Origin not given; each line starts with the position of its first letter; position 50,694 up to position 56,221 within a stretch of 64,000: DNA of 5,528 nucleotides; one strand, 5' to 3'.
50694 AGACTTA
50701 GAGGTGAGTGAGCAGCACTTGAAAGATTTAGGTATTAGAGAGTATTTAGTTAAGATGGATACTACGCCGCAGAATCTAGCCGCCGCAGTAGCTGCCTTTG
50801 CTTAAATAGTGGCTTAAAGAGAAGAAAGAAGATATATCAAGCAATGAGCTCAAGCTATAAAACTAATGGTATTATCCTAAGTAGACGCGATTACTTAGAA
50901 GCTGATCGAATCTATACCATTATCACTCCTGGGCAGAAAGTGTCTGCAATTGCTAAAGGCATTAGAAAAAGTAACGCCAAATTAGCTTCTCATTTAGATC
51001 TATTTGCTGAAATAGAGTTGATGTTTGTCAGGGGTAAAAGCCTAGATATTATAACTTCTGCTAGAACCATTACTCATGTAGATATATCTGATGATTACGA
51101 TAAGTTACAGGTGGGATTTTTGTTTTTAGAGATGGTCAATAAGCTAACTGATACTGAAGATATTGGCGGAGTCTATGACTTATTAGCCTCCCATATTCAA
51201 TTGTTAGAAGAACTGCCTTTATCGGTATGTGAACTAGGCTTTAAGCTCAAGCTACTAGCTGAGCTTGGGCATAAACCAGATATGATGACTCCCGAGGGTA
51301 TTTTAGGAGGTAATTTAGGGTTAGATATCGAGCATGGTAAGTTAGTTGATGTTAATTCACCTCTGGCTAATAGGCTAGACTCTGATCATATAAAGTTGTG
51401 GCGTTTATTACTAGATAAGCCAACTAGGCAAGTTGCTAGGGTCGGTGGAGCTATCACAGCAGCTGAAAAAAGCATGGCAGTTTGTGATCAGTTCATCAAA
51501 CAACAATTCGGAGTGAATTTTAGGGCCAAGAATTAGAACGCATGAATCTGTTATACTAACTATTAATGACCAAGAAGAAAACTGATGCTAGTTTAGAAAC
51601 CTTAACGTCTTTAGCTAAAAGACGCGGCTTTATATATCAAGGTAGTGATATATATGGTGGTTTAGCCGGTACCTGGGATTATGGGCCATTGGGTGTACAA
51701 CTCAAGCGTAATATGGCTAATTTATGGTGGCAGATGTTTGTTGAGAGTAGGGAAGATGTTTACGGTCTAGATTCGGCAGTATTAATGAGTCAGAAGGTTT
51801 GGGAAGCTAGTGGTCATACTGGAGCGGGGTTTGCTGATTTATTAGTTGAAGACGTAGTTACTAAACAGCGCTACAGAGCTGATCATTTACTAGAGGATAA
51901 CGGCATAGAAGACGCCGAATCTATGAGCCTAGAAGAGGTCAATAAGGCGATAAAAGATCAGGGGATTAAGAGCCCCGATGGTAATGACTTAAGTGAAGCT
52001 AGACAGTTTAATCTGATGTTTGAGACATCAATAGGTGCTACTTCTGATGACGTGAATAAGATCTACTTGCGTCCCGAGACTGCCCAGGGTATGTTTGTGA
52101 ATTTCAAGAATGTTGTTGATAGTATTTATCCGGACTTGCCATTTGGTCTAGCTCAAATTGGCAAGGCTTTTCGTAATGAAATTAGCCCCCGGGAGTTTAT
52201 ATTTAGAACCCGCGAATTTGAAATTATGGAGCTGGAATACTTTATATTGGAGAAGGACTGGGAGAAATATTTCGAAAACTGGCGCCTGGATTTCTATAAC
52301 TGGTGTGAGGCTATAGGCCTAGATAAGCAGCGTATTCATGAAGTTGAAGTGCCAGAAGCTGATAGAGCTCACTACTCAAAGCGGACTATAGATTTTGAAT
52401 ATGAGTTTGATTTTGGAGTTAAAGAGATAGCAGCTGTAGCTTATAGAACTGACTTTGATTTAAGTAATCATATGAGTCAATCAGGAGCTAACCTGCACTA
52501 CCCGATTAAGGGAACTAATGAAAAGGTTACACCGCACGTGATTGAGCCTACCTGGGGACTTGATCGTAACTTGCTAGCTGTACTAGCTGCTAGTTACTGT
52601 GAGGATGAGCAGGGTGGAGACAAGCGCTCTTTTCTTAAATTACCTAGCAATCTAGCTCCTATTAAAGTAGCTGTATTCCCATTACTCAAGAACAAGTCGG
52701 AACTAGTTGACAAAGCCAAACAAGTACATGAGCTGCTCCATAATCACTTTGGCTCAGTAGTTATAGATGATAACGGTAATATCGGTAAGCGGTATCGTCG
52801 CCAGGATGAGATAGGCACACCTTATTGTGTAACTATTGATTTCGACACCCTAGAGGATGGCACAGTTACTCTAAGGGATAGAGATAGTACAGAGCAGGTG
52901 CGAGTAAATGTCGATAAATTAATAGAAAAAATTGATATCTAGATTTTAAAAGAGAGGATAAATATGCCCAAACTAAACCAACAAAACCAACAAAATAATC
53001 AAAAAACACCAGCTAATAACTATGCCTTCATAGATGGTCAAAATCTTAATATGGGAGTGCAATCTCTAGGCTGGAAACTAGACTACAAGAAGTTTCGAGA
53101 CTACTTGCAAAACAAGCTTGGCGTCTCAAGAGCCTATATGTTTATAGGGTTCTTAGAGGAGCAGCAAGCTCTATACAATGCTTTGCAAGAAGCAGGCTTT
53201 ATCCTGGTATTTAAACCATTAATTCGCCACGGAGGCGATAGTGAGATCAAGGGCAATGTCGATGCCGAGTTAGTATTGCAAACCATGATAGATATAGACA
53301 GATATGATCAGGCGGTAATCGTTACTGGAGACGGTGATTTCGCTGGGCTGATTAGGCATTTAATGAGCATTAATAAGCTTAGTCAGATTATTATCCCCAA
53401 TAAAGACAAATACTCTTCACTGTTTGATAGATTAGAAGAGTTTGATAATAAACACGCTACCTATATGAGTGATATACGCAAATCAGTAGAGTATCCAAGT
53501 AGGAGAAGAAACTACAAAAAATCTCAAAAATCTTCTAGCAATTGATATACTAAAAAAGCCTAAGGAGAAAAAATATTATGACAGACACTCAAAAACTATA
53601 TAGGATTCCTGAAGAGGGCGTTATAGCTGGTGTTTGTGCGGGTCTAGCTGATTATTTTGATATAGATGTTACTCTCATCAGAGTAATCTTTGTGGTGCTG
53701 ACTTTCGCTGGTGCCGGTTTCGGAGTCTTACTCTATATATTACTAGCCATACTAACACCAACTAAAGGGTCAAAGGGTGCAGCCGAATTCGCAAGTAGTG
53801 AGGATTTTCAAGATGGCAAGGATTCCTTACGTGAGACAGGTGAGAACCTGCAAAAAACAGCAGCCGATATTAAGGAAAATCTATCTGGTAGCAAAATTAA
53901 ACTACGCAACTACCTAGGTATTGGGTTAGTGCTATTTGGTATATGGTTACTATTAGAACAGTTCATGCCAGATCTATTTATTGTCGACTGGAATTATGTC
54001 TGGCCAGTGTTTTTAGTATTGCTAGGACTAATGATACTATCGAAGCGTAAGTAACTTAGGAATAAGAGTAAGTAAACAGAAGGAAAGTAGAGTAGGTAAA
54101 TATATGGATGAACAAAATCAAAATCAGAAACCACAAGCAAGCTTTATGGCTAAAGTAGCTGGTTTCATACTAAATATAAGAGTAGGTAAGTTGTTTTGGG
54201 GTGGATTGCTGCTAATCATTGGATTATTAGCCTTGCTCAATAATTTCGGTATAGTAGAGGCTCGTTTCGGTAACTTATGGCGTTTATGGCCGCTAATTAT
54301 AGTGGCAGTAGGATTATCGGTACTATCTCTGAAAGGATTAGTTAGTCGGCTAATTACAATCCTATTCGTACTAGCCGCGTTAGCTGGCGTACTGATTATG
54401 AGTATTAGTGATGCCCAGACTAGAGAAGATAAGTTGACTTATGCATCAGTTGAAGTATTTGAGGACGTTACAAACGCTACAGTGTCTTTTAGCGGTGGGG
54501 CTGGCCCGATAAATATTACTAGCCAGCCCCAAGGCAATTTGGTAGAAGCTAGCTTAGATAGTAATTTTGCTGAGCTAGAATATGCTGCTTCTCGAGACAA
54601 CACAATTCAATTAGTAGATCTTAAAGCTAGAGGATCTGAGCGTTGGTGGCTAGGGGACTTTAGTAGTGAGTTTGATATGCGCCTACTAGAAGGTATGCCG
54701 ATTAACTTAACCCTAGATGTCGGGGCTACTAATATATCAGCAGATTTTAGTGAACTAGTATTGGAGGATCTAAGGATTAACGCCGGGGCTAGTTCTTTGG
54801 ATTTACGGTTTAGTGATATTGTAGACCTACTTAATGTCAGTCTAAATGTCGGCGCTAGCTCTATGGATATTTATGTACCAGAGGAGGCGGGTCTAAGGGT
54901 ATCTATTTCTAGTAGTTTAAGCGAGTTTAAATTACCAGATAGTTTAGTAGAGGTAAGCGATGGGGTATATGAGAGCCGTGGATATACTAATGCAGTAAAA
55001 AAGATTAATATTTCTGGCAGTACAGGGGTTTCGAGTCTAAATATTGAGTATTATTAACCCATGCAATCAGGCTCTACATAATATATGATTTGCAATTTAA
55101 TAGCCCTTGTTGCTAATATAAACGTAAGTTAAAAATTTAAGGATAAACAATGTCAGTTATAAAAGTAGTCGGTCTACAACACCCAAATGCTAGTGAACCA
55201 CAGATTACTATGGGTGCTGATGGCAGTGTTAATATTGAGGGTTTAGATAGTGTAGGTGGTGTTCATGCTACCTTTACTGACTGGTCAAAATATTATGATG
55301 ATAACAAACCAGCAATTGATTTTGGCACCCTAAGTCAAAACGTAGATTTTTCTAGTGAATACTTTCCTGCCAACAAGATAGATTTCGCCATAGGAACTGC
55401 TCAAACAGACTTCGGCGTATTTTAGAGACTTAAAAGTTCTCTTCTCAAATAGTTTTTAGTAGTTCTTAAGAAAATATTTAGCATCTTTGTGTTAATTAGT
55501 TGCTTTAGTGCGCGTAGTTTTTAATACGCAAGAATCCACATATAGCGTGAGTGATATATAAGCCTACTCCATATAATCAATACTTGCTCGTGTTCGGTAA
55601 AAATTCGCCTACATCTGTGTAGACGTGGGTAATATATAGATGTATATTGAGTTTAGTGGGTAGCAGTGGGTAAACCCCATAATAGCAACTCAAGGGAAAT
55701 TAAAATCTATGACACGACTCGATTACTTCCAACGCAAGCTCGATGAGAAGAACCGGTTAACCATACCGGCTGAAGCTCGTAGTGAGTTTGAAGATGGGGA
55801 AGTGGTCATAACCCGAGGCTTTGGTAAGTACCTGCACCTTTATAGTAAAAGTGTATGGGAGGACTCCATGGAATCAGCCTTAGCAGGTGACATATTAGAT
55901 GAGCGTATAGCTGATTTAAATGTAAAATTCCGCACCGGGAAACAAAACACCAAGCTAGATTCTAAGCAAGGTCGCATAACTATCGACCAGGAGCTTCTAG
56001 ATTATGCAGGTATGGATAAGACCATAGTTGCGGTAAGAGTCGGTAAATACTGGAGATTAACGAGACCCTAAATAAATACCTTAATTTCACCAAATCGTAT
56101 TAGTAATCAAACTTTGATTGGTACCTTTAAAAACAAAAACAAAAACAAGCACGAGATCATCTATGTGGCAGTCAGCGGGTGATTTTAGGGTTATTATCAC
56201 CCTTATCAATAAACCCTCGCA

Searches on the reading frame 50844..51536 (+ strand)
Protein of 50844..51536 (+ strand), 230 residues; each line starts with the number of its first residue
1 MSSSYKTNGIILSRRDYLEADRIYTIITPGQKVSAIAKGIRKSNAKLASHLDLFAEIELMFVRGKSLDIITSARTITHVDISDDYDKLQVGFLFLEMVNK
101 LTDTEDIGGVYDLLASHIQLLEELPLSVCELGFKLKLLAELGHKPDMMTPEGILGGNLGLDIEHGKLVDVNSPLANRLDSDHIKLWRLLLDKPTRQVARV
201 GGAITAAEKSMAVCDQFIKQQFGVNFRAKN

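Call 62: search_protein_families(library=pfam, proteins=[window:50844-51536:+], max_evalue=0.001)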
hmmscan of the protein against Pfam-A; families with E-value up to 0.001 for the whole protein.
window:50844-51536:+ (230 aa): 2 families
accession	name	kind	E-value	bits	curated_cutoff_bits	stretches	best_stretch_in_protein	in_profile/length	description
PF11967.14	RecO_N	-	2.5e-15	56.7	27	1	1-77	1-78/80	Recombination protein O N terminal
PF02565.21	RecO_C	-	4.4e-06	27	22.1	1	83-148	2-69/157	Recombination protein O C terminal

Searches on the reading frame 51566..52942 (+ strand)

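Call 62: search_protein_families(library=pfam, proteins=[window:51566-52942:+], max_evalue=0.001)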
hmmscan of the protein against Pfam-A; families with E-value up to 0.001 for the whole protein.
window:51566-52942:+ (458 aa): 2 families
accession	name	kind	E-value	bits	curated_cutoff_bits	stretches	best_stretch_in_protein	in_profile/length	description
PF03129.25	HGTP_anticodon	-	3.6e-24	85.2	21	1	367-456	1-91/94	Anticodon binding domain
PF00587.30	tRNA-synt_2b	-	5.3e-14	53.1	29.3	1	163-341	8-177/179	tRNA synthetase class II core domain (G, H, P, S and T)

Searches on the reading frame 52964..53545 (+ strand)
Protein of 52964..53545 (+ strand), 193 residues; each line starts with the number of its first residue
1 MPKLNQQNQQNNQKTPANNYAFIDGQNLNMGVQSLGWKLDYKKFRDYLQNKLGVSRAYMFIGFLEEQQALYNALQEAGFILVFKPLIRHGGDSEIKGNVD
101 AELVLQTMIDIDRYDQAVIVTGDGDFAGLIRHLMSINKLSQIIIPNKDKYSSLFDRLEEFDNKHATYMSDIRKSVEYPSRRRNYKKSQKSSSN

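Call 62: search_protein_families(library=pfam, proteins=[window:52964-53545:+], max_evalue=0.001)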
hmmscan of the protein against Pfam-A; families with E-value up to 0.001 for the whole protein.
window:52964-53545:+ (193 aa): 1 family
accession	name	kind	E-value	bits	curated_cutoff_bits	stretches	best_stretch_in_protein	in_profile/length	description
PF01936.24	NYN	-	6e-17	62.9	24.2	1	22-144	5-124/145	NYN domain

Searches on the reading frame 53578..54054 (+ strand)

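Call 62: search_protein_families(library=pfam, proteins=[window:53578-54054:+], max_evalue=0.001)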
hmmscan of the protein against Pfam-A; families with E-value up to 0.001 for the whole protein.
window:53578-54054:+ (158 aa): 3 families
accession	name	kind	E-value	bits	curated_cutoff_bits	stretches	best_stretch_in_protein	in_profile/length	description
PF04024.17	PspC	-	8.4e-24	83.6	25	1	5-62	1-57/58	PspC domain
PF22570.1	LiaF-TM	-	3.1e-05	25.2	27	1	113-157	2-45/98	LiaF transmembrane domain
PF18917.5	LiaI-LiaF-like_TM1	-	0.0002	21.8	27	1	113-154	3-42/42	LiaI-LiaF-like transmembrane region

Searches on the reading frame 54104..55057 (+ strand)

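Call 62: search_protein_families(library=pfam, proteins=[window:54104-55057:+], max_evalue=0.001)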
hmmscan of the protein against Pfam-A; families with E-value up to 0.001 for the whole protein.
window:54104-55057:+ (317 aa): 3 families
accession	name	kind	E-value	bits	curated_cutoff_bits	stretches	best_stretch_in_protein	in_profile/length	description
PF18917.5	LiaI-LiaF-like_TM1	-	1.7e-09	38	27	1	30-74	1-42/42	LiaI-LiaF-like transmembrane region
PF22570.1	LiaF-TM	-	3.4e-06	28.2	27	1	31-93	1-67/98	LiaF transmembrane domain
PF17115.11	Toast_rack_N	-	8.1e-05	23.2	22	1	121-208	2-92/92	N-terminal domain of toast_rack, DUF2154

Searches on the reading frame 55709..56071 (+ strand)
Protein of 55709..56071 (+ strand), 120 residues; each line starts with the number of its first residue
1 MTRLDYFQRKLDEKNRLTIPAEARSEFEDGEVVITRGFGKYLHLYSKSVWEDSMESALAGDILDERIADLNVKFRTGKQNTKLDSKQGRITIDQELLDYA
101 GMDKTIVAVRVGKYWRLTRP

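Call 62: search_protein_families(library=pfam, proteins=[window:55709-56071:+], max_evalue=0.001)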
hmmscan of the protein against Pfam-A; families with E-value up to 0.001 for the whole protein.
window:55709-56071:+ (120 aa): 1 family
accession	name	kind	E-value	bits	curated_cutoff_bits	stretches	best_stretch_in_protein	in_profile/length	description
PF02381.23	MraZ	-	8.7e-15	54.9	23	1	8-56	7-55/72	MraZ protein, putative antitoxin-like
